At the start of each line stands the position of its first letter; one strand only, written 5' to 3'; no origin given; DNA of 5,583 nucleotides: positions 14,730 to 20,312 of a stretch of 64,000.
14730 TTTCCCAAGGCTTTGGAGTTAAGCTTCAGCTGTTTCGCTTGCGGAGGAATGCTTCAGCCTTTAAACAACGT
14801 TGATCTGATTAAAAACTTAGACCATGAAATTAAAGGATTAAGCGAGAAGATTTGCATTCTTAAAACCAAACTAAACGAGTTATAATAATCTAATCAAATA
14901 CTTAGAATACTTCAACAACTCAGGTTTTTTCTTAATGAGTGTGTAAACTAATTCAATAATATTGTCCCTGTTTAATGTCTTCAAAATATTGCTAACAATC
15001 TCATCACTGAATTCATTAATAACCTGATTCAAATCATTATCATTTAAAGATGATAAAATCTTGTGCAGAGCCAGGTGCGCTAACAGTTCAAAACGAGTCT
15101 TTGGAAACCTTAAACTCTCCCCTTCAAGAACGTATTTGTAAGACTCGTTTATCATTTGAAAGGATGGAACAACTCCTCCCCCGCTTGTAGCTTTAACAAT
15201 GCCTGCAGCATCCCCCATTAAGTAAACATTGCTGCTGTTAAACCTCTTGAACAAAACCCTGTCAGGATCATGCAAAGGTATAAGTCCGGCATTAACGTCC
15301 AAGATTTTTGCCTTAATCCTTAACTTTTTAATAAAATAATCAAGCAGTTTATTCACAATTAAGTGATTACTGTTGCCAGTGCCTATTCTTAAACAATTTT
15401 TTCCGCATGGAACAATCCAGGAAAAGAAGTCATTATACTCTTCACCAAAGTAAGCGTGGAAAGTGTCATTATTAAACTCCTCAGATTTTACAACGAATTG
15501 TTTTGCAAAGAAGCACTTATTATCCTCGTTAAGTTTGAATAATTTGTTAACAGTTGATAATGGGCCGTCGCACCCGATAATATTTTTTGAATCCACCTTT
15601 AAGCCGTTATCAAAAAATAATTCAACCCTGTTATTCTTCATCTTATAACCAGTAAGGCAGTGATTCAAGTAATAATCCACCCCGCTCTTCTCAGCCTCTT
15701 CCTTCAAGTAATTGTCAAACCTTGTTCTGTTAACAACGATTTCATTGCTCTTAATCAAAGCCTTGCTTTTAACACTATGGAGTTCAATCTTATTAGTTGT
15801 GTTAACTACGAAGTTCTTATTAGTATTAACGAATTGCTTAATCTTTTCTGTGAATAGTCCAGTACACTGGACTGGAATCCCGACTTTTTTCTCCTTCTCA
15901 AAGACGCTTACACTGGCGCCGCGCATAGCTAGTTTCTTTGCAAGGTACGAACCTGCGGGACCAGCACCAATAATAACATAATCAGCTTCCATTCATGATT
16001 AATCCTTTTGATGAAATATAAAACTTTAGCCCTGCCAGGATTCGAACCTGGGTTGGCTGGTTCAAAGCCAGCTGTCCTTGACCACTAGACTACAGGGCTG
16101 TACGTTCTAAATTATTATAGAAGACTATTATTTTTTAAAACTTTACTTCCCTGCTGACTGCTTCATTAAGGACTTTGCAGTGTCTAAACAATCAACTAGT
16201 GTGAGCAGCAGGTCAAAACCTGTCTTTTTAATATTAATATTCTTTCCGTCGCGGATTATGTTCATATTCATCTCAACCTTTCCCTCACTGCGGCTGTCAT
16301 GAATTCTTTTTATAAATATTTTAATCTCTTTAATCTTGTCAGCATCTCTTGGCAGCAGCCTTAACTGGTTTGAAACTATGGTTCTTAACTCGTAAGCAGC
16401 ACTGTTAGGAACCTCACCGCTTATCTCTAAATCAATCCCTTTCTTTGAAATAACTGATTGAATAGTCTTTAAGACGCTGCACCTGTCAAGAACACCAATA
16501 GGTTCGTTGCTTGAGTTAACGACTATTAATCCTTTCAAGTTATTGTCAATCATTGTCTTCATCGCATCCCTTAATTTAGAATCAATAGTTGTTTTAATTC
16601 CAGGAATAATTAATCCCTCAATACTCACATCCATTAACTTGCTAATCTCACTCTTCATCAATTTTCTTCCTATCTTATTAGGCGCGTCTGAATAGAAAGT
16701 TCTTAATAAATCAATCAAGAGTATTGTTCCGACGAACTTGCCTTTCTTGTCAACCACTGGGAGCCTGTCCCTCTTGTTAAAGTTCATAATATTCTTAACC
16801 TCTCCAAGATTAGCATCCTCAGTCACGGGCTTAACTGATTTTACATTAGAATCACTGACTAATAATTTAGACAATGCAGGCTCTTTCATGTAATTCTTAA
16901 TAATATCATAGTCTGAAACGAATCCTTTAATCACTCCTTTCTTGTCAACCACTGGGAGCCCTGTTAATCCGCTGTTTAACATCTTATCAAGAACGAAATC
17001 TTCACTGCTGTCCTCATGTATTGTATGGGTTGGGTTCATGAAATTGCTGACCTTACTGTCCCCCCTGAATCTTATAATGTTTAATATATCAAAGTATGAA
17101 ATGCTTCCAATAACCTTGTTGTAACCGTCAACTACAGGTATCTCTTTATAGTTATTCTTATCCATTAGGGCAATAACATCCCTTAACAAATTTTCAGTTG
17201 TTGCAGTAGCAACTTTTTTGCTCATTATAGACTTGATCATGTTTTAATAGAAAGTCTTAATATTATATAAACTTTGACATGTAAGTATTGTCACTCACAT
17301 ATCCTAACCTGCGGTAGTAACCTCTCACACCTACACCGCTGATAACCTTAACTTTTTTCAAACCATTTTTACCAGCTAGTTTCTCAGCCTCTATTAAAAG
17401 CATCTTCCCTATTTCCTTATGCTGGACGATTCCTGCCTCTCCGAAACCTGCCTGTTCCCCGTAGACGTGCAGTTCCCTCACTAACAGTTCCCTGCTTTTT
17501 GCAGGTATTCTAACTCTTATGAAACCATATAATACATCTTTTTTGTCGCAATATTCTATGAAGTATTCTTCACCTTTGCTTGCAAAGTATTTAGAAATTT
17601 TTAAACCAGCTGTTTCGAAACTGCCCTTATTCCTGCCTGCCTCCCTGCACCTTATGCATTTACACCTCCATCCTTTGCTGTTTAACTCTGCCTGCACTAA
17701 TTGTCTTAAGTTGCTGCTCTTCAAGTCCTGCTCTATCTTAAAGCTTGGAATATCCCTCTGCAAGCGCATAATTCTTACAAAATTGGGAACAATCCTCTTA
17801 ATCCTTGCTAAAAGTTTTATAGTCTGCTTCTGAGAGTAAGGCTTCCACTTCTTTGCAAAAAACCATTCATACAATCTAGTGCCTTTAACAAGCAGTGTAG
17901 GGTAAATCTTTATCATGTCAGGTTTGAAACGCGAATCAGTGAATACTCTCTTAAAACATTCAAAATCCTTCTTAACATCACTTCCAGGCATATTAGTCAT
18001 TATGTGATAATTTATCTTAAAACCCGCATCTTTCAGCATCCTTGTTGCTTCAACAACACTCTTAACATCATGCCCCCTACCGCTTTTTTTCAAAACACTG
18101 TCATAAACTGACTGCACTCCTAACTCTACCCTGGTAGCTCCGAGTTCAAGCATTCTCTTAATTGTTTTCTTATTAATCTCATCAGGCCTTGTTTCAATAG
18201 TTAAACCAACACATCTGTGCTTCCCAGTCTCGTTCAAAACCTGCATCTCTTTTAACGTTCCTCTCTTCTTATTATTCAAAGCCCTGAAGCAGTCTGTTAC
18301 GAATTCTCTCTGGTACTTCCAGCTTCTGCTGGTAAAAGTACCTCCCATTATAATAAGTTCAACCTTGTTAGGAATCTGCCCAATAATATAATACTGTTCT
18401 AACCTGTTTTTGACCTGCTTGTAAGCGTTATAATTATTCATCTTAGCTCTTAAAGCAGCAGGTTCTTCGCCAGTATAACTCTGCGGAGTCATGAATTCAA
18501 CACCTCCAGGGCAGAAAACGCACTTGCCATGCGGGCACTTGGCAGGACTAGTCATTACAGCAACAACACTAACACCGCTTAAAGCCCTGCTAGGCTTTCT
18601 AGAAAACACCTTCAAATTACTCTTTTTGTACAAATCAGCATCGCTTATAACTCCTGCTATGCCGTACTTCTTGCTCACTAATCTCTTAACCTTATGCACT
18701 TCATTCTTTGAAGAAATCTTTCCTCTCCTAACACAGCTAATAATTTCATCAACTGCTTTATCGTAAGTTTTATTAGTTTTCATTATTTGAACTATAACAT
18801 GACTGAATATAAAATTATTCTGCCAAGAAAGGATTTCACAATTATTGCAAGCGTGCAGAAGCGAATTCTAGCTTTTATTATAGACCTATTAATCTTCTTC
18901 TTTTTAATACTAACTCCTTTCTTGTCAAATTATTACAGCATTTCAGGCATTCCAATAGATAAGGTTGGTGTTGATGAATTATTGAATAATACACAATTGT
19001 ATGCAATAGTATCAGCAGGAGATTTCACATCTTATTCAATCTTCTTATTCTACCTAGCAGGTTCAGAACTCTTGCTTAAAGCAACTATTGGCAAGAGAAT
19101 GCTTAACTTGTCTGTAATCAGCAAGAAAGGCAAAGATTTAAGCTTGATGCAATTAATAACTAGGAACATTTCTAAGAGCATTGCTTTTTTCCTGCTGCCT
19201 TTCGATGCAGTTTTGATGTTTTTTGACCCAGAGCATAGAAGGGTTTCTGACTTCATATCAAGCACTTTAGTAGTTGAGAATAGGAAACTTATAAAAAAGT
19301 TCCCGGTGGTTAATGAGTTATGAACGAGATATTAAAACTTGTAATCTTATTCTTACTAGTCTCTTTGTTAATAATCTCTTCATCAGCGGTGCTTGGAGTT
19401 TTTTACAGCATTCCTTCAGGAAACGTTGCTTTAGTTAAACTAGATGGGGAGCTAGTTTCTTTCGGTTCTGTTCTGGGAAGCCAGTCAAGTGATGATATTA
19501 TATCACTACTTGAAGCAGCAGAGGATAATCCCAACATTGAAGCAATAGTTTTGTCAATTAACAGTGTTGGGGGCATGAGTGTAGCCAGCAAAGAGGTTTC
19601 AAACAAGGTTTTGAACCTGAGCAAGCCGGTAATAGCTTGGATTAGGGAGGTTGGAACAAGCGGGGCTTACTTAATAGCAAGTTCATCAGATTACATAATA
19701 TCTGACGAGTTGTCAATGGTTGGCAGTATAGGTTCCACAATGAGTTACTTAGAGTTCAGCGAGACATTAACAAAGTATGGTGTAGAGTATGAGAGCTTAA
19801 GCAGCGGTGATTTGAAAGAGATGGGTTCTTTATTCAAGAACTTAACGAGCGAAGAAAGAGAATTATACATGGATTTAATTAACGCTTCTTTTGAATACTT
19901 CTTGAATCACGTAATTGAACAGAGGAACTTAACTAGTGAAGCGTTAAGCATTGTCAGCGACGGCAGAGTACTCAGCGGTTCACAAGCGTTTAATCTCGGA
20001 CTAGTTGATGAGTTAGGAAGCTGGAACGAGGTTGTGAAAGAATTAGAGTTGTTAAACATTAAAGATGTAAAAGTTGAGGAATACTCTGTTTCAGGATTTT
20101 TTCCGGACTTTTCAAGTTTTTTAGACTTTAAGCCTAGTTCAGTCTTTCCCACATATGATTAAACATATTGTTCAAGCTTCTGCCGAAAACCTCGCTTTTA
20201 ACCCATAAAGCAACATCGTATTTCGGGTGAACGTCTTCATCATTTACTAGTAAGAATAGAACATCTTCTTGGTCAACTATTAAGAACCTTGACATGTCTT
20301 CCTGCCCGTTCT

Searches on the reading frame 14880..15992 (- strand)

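Call 45: search_protein_families(library=pfam, proteins=[window:14880-15992:-], max_evalue=0.001)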
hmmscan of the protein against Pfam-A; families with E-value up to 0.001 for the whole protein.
window:14880-15992:- (370 aa): 9 families
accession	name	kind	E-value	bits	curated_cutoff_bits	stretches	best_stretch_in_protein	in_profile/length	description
PF01494.25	FAD_binding_3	-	2e-13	50.7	22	1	4-155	3-170/349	FAD binding domain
PF01266.30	DAO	-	5.1e-08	33.3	27.9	0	4-38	1-35/353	FAD dependent oxidoreductase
PF03486.20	HI0933_like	-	9.7e-08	32.2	50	1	4-66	2-65/244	HI0933-like protein Rossmann domain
PF07992.20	Pyr_redox_2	-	2e-07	31.2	26.1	1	4-36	2-34/291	Pyridine nucleotide-disulphide oxidoreductase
PF13450.12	NAD_binding_8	-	4.9e-07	30.4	21.9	1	7-38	1-32/68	NAD(P)-binding Rossmann-like domain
PF00070.33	Pyr_redox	-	0.0001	23.2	22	0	6-53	3-52/82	Pyridine nucleotide-disulphide oxidoreductase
PF12831.13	FAD_oxidored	-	0.00049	20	27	1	4-124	1-122/416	FAD dependent oxidoreductase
PF05834.18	Lycopene_cycl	-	0.00057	19.5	23.4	0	4-108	1-105/380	Lycopene cyclase protein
PF13738.12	Pyr_redox_3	-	0.00094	18.9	30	0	6-37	1-33/305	Pyridine nucleotide-disulphide oxidoreductase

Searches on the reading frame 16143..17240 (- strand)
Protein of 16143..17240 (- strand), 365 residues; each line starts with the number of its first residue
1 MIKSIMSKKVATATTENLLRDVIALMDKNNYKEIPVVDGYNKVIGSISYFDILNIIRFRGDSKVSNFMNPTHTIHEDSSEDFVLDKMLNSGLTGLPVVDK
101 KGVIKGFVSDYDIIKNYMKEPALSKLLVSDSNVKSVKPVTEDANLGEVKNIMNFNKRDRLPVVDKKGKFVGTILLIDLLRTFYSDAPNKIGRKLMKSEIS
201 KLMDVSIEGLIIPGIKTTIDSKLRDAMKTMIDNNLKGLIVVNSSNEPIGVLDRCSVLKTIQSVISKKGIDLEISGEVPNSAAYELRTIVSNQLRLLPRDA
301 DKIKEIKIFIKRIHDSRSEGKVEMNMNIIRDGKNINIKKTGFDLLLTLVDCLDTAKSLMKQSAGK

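Call 45: search_protein_families(library=pfam, proteins=[window:16143-17240:-], max_evalue=0.001)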
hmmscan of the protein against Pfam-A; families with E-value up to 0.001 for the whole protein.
window:16143-17240:- (365 aa): 1 family
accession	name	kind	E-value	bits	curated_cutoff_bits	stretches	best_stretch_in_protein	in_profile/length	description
PF00571.33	CBS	-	5.9e-38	129.4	24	4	2-56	1-55/57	CBS domain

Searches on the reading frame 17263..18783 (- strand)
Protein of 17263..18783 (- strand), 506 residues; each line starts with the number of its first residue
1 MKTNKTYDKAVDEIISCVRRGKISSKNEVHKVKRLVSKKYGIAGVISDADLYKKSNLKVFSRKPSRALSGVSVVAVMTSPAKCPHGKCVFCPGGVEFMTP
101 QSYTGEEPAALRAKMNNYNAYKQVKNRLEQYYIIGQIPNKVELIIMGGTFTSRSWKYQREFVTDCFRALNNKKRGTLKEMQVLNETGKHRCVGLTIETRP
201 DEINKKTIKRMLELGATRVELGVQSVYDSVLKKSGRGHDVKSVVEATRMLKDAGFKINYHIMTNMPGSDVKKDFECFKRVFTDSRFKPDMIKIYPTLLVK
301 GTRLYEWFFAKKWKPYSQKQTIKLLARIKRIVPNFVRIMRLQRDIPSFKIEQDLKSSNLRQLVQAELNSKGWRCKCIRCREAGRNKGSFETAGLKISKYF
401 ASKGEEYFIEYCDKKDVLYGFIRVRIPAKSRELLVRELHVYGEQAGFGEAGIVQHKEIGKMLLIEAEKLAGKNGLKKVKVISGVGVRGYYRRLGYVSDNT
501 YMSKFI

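Call 46: search_protein_families(library=pfam, proteins=[window:17263-18783:-], max_evalue=0.001)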
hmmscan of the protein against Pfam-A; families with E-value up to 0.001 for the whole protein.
window:17263-18783:- (506 aa): 2 families
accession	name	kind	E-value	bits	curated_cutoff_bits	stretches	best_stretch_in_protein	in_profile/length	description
PF16199.10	Radical_SAM_C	-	4.6e-19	68.7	31.9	1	288-368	1-84/85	Radical_SAM C-terminal domain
PF04055.27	Radical_SAM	-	2.1e-17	64.2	29.5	1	82-268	6-154/166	Radical SAM superfamily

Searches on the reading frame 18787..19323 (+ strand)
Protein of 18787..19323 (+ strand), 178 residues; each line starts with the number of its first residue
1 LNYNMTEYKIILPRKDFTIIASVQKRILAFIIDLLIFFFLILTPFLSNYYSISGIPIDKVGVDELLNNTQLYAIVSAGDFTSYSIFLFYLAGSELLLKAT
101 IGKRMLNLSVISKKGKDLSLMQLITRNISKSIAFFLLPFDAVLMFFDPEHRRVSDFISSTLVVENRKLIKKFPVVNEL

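Call 46: search_protein_families(library=pfam, proteins=[window:18787-19323:+], max_evalue=0.001)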
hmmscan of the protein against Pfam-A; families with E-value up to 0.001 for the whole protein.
window:18787-19323:+ (178 aa): 1 family
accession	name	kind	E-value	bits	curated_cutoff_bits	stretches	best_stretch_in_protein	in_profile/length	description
PF06271.18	RDD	-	5.1e-17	62.9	24.1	1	21-158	2-136/137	RDD family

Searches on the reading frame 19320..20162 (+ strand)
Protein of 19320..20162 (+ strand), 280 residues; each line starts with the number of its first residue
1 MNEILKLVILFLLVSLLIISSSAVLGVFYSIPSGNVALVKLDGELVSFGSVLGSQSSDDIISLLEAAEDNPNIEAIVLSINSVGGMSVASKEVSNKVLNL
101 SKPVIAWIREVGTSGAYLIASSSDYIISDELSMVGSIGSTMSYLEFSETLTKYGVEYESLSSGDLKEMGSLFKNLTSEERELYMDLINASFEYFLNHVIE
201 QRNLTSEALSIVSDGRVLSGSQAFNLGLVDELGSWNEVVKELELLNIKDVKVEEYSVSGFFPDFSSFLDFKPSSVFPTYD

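Call 46: search_protein_families(library=pfam, proteins=[window:19320-20162:+], max_evalue=0.001)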
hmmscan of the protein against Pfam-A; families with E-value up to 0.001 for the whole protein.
window:19320-20162:+ (280 aa): 4 families
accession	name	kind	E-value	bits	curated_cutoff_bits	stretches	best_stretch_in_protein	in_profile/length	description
PF01343.23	Peptidase_S49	-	1e-38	133.1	24.9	1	101-244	6-149/154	Peptidase family S49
PF25145.1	NfeD1b_N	-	0.00028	21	40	1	65-136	24-94/189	NfeD1b, N-terminal domain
PF01972.22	SDH_protease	-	0.00054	19.5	31.3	1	58-140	76-158/286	ClpP-like SDH-type serine proteinase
PF00574.28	CLP_protease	-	0.00092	19.6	20.2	0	46-122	19-95/182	Clp protease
